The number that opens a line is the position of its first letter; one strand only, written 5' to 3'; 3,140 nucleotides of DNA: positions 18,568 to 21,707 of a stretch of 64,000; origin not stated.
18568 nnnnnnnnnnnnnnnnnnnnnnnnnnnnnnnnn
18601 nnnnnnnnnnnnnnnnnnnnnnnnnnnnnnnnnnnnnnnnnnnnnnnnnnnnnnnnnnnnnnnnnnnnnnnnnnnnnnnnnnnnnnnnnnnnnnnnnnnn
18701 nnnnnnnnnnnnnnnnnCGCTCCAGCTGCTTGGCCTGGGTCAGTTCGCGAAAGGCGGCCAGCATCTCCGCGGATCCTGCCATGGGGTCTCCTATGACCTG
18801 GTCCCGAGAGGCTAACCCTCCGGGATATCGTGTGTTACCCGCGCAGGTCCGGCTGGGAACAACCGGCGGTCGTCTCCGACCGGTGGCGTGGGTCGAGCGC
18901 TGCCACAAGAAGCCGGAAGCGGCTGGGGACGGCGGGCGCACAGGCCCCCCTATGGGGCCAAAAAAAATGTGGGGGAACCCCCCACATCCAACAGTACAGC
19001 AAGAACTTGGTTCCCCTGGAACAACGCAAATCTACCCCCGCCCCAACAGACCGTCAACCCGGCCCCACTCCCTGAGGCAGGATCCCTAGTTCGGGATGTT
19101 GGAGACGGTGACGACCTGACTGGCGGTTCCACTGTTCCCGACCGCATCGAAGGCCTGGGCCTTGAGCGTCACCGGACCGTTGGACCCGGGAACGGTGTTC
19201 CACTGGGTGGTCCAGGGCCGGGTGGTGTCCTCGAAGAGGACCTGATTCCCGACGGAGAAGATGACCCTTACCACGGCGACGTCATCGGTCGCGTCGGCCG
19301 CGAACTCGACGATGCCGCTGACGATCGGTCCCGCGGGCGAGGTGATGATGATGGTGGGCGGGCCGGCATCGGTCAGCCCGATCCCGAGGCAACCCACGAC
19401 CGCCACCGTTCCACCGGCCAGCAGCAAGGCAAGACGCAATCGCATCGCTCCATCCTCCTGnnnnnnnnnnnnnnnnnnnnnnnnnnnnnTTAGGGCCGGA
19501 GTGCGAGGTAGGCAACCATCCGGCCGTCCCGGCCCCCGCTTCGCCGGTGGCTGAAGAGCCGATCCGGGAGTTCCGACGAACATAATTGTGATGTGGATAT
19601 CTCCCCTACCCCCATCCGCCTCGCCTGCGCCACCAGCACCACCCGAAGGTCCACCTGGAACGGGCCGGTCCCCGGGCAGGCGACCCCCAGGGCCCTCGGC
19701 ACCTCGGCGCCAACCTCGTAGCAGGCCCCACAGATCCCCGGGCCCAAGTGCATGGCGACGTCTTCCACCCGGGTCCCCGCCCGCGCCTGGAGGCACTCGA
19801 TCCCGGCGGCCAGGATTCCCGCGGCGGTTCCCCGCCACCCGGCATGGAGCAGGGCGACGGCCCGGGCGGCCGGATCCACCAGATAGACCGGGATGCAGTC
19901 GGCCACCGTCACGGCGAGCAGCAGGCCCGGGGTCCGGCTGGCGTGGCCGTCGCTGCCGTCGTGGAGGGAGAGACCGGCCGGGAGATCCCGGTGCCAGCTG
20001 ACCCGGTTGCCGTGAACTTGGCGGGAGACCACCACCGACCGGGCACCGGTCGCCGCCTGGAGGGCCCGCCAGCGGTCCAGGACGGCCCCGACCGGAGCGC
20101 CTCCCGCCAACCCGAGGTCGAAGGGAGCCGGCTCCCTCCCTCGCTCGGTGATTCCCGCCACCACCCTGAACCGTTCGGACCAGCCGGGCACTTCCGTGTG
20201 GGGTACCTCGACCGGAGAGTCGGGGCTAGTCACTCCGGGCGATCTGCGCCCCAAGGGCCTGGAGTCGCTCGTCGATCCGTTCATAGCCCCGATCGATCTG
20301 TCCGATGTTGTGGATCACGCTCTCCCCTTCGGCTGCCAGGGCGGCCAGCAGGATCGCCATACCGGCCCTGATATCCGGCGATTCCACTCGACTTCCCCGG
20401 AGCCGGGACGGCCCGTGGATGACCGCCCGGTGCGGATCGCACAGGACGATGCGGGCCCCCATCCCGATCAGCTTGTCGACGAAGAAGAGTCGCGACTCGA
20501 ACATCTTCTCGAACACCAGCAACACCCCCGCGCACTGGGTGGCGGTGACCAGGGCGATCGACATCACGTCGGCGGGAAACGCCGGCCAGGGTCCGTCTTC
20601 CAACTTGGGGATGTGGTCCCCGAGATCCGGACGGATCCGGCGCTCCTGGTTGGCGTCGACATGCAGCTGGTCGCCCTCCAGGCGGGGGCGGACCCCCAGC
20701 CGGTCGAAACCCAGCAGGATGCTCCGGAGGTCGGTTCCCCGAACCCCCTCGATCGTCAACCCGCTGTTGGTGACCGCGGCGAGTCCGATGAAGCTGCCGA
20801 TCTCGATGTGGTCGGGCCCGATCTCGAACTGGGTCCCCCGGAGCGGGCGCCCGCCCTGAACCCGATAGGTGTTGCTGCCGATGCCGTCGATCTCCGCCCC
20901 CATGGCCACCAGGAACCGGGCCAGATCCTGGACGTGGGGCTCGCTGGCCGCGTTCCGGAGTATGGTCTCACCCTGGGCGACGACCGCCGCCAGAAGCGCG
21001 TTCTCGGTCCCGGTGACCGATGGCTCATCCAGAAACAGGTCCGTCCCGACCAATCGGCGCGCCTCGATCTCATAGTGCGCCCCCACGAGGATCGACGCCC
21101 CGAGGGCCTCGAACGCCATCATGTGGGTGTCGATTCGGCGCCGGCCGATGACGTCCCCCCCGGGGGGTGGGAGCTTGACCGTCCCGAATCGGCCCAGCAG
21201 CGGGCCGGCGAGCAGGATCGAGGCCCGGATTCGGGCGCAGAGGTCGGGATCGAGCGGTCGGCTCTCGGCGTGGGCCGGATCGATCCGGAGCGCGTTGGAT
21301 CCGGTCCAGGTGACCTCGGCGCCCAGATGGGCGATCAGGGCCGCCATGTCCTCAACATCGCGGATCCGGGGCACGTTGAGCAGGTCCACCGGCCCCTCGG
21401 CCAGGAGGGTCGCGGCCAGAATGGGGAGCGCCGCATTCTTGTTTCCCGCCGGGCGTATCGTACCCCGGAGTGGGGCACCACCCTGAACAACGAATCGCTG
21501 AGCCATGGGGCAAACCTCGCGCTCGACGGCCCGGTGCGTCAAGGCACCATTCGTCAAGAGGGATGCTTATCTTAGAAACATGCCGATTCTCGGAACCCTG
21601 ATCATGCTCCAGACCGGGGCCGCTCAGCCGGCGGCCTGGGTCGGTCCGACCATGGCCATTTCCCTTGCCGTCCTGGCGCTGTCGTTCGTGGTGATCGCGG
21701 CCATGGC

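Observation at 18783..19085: Promoter, ~60-nt transcript and strong intrinsic terminator directly upstream of nusA: attenuator or sRNA; rimP and ylxR absent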

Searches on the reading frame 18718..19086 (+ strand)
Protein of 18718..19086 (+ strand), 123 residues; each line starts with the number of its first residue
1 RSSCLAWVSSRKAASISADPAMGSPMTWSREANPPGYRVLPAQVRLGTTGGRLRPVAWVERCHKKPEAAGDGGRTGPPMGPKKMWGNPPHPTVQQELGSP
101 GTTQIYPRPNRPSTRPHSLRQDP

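Call 44: search_protein_families(library=pfam, proteins=[window:18718-19086:+], max_evalue=0.01)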
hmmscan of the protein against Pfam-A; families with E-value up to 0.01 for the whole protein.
window:18718-19086:+ (123 aa): 0 families

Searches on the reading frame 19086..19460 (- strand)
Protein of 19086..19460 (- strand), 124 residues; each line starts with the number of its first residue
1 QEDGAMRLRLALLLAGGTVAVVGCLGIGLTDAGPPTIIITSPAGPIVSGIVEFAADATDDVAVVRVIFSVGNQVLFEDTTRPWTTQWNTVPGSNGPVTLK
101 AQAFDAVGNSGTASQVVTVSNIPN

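Call 10: search_protein_families(library=pfam, proteins=[window:19086-19460:-])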
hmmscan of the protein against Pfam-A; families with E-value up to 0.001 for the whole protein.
window:19086-19460:- (124 aa): 1 family
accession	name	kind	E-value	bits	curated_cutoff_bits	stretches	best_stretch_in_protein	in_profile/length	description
PF17957.7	Big_7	-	1.5e-12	48.4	24.1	1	35-101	1-70/70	Bacterial Ig domain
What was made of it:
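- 19086..19460 (-): Upstream gene: small lipoprotein with a bacterial Ig (Big_7) domain. It is the last gene of the murA-yfiH-lipoprotein run, and its stop codon lies 29 nt before the -35 hexamer. Pfam Big_7 at E = 1.5e-12 (call 10).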

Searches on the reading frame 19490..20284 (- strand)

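Call 10: search_protein_families(library=pfam, proteins=[window:19490-20284:-])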
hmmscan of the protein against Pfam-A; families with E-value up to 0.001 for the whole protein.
window:19490-20284:- (264 aa): 1 family
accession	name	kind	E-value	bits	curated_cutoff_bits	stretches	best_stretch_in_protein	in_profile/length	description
PF02578.20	Cu-oxidase_4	-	3.8e-50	171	22.9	1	56-260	16-237/238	Multi-copper polyphenol oxidoreductase laccase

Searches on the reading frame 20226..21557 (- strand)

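Call 10: search_protein_families(library=pfam, proteins=[window:20226-21557:-])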
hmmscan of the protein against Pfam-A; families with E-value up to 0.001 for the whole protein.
window:20226-21557:- (443 aa): 1 family
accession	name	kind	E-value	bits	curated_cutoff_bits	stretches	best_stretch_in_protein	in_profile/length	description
PF00275.25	EPSP_synthase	-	1.6e-64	218.6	22.8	1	24-432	1-417/417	EPSP synthase (3-phosphoshikimate 1-carboxyvinyltransferase)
